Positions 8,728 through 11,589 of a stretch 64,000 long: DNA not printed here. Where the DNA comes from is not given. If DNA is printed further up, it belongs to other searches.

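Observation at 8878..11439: STAND NTPase carrying a C-terminal OmpR/PhoB-type winged helix, the inverse of the SARP/AfsR topology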

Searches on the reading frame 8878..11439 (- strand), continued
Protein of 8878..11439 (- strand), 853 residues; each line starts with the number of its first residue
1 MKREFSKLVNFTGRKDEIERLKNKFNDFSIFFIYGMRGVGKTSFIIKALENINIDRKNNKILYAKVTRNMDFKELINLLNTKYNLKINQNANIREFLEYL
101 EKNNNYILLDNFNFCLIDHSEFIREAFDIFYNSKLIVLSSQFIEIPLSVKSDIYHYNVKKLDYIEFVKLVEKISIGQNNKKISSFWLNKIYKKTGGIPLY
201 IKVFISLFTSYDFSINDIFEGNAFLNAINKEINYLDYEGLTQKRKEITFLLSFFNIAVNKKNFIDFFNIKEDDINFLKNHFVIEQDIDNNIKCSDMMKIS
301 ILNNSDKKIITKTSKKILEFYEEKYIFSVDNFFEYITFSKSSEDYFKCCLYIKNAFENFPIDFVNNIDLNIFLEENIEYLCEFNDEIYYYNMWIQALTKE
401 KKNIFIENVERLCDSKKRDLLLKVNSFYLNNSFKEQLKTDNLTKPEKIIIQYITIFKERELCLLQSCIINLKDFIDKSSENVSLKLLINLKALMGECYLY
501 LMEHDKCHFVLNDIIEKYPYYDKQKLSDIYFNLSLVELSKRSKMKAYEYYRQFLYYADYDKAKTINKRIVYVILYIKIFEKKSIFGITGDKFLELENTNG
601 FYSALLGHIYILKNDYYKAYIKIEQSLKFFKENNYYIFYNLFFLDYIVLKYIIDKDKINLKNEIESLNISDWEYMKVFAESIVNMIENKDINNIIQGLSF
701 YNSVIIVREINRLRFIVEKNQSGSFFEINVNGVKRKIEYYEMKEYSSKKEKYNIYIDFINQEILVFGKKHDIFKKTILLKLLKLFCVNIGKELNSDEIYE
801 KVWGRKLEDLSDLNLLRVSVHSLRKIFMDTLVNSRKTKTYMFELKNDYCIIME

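Call 54: predict_structure(alignment_id=A1)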
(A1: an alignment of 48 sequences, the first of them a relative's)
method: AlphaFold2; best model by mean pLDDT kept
length: 853 residues; sequences in the alignment: 48
mean_pLDDT: 80.2   pTM: 0.54
mean pLDDT of the five models: 80.2, 78.0, 77.7, 77.1, 76.2
residues with pLDDT >= 90: 356; 70-90: 304; 50-70: 103; < 50: 90
segments of 3 or more residues with pLDDT < 50: 384-393, 395-397, 399-432, 560-597
pLDDT, mean of each block of 10 residues (from residue 1): 66 93 96 94 93 73 94 97 94 97 96 94 96 96 89 94 95 80 92 92 91 86 86 74 95 94 96 95 94 88 89 92 77 82 77 67 52 53 48 48 45 45 45 53 61 69 76 62 79 84 88 88 81 82 76 67 43 37 35 46 73 77 85 75 82 75 78 80 82 81 77 74 75 87 91 95 96 96 96 97 96 96 93 91 92 91
secondary structure, 60 per line:
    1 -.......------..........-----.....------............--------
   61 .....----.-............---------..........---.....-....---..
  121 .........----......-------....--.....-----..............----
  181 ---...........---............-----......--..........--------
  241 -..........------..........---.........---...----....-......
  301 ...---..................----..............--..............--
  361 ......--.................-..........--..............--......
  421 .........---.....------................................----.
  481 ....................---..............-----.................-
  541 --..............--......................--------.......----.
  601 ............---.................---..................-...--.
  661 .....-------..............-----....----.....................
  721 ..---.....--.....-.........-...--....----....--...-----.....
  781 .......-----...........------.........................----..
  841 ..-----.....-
elements in order (helices of 4 or more, strands of 3 or more residues): H2-8 H15-24 E30-34 H41-52 E61-65 H72-83 H93-102 E106-110 H119-129 E134-139 H147-150 E153-157 H163-176 H184-194 H198-209 H215-220 H223-232 H242-251 H260-267 H271-279 E283-285 E290-293 H295-303 H307-324 H329-342 H345-358 H361-366 H369-385 H387-396 H399-412 H415-429 H433-437 H444-475 H480-500 H504-517 H523-539 H543-556 H559-580 H589-595 H600-612 H616-632 H636-653 H660-665 H673-686 H692-695 H700-722 E726-730 E733-737 H739-747 E754-757 E762-765 E768-770 H776-787 H795-803 H810-830 E831-834 E839-842 E848-852
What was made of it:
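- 8878..11439 (-): Whole gene: 853-aa STAND NTPase with a helical arm/sensor and a C-terminal OmpR/PhoB wHTH. Full-length AF2 model with pLDDT 80.2 (call 54).
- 9274..10521 (-): Helical arm and degenerate TPR-like sensor region (residues ~307-722). All-helical in the model, with low-confidence stretches at 384-432 and 560-597 (call 54).
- On STAND NTPases (NOD = NBD-HD-WHD): AF2 residues 1-330 have pLDDT >90 (call 54).
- On MalT / LAL family: Secondary-structure and domain layout of the model (call 54).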

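Call 58: fold_search(model_id=the predicted structure, library=pdb)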
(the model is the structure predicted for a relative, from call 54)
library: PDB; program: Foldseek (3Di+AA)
matches with E <= 10: 1589; with E <= 0.001: 140
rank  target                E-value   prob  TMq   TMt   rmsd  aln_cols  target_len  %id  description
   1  6mfv_A                2.7e-13  1.00  0.21  0.25  26.0       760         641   17  Crystal structure of the Signal Transduction ATPase with Numerous Domains (STAND) protein with a tetratricopeptide rep (released 2019-02-20)
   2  1z6t_B                2.6e-08  1.00  0.21  0.30  23.8       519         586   14  Structure of the apoptotic protease-activating factor 1 bound to ADP (released 2005-04-19)
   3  3sfz                  2.9e-08  1.00  0.20  0.16  17.8       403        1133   16  Crystal structure of full-length murine Apaf-1 (released 2011-08-24)
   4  4m9s_A                9.0e-08  1.00  0.29  0.46   5.9       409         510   13  crystal structure of CED-4 bound CED-3 fragment (released 2013-10-23)
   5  3shf                  1.1e-07  1.00  0.20  0.16  18.0       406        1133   14  Crystal structure of the R265S mutant of full-length murine Apaf-1 (released 2011-08-24)
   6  8bob_C                1.3e-07  1.00  0.20  0.39  22.1       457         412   12  Structural basis for negative regulation of the maltose system (released 2023-10-18)
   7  9cc9_G                1.9e-07  1.00  0.28  0.29   5.2       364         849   16  Dodecameric state of the NRC4 resistosome (released 2024-09-11)
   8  9zjr                  3.0e-07  1.00  0.19  0.16  23.2       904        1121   12  Human sterile alpha motif domain-containing protein 9 (SAMD9), monomer (released 2026-02-25)
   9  2fna_A                3.1e-07  1.00  0.27  0.60   4.9       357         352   16  Crystal structure of an archaeal aaa+ atpase (sso1545) from sulfolobus solfataricus p2 at 2.00 A resolution (released 2006-02-07)
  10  4m9s_B                4.0e-07  1.00  0.27  0.42   7.6       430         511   14  crystal structure of CED-4 bound CED-3 fragment (released 2013-10-23)
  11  6j5t_C                1.0e-06  1.00  0.28  0.30   4.9       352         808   15  Reconstitution and structure of a plant NLR resistosome conferring immunity (released 2019-03-20)
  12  7xc2_A                1.0e-06  1.00  0.28  0.28   5.3       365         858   19  Cryo EM structure of oligomeric complex formed by wheat CNL Sr35 and the effector AvrSr35 of the wheat stem rust patho (released 2022-09-21)
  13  9ria_C                1.1e-06  1.00  0.28  0.29   4.7       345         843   17  Cryo-EM structure of tomato NRC3-AVRcap1b complex (released 2025-07-23)
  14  2a5y_C                1.2e-06  1.00  0.28  0.57   5.7       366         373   14  Structure of a CED-4/CED-9 complex (released 2005-10-11)
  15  9cc9_A                1.6e-06  1.00  0.28  0.28   5.4       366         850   16  Dodecameric state of the NRC4 resistosome (released 2024-09-11)
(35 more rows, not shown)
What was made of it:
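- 10531..11415 (-): NOD module (NBD-HD-WHD), residues ~9-303. Nearest PDB folds are 6mfv (PH0952) 2.7e-13, Apaf-1, CED-4, MalT 8bob, plant NLRs and Avs4 (call 58).
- On STAND NTPases (NOD = NBD-HD-WHD): Foldseek top hits are 6mfv, Apaf-1, CED-4, MalT, NRC4, ZAR1 and Avs4 (call 58).
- Closest known: PH0952 of Pyrococcus horikoshii. Same: It is the best structural neighbour of the full-length model, at 2.7e-13 (call 58).
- Closest known: Avs / bacterial NLR-like antiviral STANDs. Same: They share the NOD fold (call 58).
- The STAND chassis is shared with Avs4 and EfAvs5 (SIR2-STAND) by fold (call 58).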

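Call 70: list_cluster_members(proteins=[P0047, P0025, P0034, P0038, P0042, P0054, P0015, P0023, P0031, P0052])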
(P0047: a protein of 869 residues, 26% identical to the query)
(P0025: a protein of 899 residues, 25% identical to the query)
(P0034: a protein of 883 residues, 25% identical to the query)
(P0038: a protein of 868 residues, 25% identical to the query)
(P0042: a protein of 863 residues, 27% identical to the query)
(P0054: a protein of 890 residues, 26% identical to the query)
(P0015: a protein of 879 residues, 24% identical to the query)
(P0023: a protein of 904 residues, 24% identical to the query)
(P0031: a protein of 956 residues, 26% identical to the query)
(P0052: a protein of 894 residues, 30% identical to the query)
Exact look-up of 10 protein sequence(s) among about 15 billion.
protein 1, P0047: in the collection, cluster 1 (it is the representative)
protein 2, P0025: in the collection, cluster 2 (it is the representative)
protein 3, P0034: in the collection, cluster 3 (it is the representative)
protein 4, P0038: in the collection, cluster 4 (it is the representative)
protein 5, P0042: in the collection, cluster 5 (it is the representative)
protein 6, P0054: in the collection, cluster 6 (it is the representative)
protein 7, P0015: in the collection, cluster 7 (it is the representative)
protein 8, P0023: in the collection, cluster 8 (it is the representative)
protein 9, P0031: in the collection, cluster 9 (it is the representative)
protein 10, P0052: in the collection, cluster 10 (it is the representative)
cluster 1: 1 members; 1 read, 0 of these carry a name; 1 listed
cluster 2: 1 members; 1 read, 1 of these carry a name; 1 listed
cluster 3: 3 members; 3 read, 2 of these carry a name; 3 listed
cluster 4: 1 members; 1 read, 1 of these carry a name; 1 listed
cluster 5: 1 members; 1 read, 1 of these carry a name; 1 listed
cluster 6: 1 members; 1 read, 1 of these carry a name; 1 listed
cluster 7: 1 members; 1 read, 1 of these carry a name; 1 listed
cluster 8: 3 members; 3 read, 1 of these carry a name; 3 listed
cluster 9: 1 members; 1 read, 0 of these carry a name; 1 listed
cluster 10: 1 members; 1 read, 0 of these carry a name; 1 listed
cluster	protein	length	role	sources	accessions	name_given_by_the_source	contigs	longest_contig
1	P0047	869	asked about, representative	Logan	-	-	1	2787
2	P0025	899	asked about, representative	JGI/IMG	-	DNA-binding winged helix-turn-helix (wHTH) protein/tetratricopeptide (TPR) repeat protein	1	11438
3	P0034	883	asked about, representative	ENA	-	-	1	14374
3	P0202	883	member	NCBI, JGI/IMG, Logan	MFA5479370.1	MAG: hypothetical protein WC337_05055 [Candidatus Muiribacteriota bacterium]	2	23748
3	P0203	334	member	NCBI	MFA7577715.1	MAG: hypothetical protein WC002_06555, partial [Candidatus Muiribacteriota bacterium]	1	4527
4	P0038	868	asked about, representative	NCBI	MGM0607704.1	MAG: NB-ARC domain-containing protein [Candidatus Muiribacteriota bacterium]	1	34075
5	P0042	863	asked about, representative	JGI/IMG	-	hypothetical protein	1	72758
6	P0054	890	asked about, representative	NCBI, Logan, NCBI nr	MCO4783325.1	MAG: hypothetical protein KC646_13450 [Candidatus Cloacimonetes bacterium] | hypothetical protein [Candidatus Cloacimonadota bacterium]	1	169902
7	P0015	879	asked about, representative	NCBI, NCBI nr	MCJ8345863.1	ATP-binding protein [bacterium]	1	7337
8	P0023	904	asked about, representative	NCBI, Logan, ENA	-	-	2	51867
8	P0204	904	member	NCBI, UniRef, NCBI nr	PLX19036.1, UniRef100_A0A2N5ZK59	MAG: hypothetical protein C0601_02800 [Candidatus Muiribacterium halophilum] | OmpR/PhoB-type domain-containing protein n=1 Tax=Muiribacterium halophilum TaxID=2053465 ... | MAG: hypothetical protein C0601_02800 [Candidatus Muirbacterium halophilum]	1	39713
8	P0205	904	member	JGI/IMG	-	-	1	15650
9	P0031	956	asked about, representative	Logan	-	-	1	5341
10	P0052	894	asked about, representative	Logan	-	-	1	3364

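Call 71: find_encoding_contigs(protein=P0038, flank=6000, max_places=1)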
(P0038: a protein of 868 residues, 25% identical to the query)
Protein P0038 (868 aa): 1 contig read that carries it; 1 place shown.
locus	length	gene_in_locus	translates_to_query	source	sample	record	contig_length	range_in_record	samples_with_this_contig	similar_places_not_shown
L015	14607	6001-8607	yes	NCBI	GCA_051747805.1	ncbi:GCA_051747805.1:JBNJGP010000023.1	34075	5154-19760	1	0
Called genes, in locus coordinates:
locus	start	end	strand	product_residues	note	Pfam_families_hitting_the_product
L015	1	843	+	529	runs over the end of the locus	PF16949:ABC_tran_2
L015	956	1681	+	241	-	PF00005:ABC_tran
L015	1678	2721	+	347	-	PF11283:DUF3084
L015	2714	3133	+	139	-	-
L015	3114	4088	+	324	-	PF20903:SPL, PF04055:Radical_SAM (weak)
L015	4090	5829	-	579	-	-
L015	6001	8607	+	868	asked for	PF00931:NB-ARC (weak), PF13173:AAA_14 (weak), PF13181:TPR_8 (faint), PF13424:TPR_12 (faint)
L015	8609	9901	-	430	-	PF13517:FG-GAP_3 (faint), PF25292:Beta-prop_CGLA (faint), PF01839:FG-GAP (faint)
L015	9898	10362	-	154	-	-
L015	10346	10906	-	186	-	-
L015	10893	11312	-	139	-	-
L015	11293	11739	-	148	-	-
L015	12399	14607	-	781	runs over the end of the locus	PF17854:FtsK_alpha, PF01580:FtsK_SpoIIIE, PF09397:FtsK_gamma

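Call 72: find_encoding_contigs(protein=P0023, flank=6000, max_places=1)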
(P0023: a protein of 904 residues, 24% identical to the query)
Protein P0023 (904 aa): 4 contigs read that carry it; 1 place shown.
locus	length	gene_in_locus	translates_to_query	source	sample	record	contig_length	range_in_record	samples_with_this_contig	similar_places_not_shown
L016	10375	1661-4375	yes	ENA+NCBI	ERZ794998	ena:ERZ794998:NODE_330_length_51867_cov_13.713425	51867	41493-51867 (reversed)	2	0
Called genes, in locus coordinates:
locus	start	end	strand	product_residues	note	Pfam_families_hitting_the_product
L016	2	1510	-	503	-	?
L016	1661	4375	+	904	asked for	PF00931:NB-ARC, PF13401:AAA_22 (weak), PF25201:nSTAND6 (weak), PF00515:TPR_1 (faint), PF13181:TPR_8 (faint), PF25062:ARM_TT21_N (weak), PF13424:TPR_12, PF00486:Trans_reg_C, +5 more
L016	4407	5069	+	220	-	-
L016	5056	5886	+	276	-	PF01261:AP_endonuc_2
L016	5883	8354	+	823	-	PF03065:Glyco_hydro_57, PF12055:DUF3536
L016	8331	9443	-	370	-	-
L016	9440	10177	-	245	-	-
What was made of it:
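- AP_endonuc_2 plus GH57 (call 72)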

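Call 73: find_encoding_contigs(protein=P0034, flank=6000, max_places=1)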
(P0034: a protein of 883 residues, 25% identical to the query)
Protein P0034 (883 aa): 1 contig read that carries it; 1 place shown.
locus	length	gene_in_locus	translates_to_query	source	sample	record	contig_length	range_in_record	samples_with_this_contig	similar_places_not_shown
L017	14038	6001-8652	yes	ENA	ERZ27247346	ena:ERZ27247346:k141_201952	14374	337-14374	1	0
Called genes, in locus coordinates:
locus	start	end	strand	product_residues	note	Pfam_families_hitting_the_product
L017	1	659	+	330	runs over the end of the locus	PF00710:Asparaginase, PF17763:Asparaginase_C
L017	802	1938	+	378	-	PF22020:RlmL_1st, PF02926:THUMP, PF01170:UPF0020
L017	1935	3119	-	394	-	PF17723:RHH_8 (faint)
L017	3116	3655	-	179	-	PF04542:Sigma70_r2, PF22029:PhyR_sigma2 (weak), PF08281:Sigma70_r4_2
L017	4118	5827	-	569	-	-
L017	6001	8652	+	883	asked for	PF13424:TPR_12 (faint)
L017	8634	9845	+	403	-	PF00144:Beta-lactamase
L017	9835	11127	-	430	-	PF01839:FG-GAP (faint), PF23743:Beta-prop_BBS7 (faint), PF25292:Beta-prop_CGLA (faint), PF13517:FG-GAP_3 (weak)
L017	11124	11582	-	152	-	-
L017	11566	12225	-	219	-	-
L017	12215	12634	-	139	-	-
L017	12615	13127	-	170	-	-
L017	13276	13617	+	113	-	-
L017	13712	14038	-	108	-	?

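Call 79: search_dna_similar(query=window:8878-11439:-, collection=plasmids, mode=protein, max_evalue=0.001, max_rows=15)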
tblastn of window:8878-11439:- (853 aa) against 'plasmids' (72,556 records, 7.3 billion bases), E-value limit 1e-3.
Records with a match: 2; places in all: 2; records where one place covers at least 80% of the query: 0.
Best place of each record, by identity: <60% 2.
By first word of the organism name: Nostoc 2.
By predicted mobility (MOB-suite, as given by PLSDB): conjugative 1; non-mobilizable 1.
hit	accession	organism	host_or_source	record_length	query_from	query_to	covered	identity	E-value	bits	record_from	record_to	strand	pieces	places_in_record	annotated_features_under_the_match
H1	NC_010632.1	Nostoc punctiforme PCC 73102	-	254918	6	112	13%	30.4%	4e-4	52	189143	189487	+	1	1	NB-ARC domain-containing protein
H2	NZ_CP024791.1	Nostoc flagelliforme CCNUN1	cell culture,desert soil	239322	6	112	13%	30.4%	5e-4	52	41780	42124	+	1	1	NB-ARC domain-containing protein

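Call 80: search_dna_similar(query=window:8878-11439:-, collection=phages, mode=protein, max_evalue=0.001, max_rows=10)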
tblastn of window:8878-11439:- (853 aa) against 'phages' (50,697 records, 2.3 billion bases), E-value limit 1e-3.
No match.
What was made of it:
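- There is no phage match, and the only plasmid matches are P-loop-only hits to two Nostoc NB-ARC proteins (calls 79, 80).
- Tried and rejected: Phage and plasmid collections hold no relevant relatives (calls 79, 80).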

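Call 82: find_related_loci(query=A2, collection=metagenome_contigs, flank=8000)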
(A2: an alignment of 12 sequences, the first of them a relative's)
Query A2 (853 aa) in metagenome_contigs; peptide patterns used: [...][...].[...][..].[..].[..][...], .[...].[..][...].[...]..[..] (x = any residue, [..] = any of these).
600 stretches matched a pattern (row limit reached: there are more); 3 encode a relative of the query (tblastn E <= 1e-3); 3 distinct loci.
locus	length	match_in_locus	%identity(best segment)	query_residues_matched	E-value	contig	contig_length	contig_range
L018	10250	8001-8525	22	13-201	6e-7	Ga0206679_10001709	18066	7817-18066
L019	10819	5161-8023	26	11-220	2e-6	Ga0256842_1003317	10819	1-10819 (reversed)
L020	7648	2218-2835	21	6-214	2e-6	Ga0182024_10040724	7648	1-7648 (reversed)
